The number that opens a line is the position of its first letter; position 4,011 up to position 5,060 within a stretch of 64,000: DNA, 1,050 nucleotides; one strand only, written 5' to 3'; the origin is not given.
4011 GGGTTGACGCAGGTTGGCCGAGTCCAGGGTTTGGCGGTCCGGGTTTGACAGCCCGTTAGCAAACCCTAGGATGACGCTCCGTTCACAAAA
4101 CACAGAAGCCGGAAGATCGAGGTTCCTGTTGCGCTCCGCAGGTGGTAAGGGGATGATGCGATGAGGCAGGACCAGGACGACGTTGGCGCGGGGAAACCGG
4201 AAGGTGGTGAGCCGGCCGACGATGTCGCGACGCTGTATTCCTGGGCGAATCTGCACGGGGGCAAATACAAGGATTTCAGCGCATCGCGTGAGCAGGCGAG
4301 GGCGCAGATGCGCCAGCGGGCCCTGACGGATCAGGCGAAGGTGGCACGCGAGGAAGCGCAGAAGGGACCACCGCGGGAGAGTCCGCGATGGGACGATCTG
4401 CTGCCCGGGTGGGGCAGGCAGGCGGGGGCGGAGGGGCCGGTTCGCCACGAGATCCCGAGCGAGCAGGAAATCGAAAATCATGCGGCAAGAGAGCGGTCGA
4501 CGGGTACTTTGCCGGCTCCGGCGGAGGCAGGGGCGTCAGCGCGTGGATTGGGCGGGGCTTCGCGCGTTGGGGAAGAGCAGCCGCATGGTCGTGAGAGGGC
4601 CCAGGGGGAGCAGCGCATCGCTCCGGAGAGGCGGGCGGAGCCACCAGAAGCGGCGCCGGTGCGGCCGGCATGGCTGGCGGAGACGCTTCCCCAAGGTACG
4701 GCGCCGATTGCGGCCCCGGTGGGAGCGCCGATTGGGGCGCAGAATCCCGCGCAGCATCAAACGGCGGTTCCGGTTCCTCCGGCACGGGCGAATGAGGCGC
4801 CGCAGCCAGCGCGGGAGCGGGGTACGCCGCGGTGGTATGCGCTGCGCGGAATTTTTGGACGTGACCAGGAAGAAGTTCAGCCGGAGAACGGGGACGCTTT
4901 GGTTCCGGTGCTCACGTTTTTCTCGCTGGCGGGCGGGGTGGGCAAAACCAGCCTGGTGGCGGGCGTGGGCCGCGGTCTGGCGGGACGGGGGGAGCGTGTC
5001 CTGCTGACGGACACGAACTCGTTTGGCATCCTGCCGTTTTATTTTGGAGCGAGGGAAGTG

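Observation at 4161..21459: Extended cellulose-synthase locus: bcsQ, fused bcsAB, bcsC, then three DUF3857/transglutaminase-like genes before the first strong terminator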

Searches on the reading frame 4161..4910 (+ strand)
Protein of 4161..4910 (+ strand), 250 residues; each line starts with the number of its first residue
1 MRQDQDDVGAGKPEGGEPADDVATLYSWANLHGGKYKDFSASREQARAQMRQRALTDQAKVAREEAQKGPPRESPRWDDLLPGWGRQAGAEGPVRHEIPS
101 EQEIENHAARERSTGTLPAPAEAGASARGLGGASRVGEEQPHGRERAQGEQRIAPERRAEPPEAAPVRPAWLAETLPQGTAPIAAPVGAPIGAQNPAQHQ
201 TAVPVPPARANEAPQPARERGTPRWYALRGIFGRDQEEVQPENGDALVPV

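Call 62: search_protein_families(library=pfam, proteins=[window:4161-4910:+], max_evalue=0.01)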
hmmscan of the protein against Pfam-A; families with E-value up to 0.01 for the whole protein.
window:4161-4910:+ (250 aa): 0 families
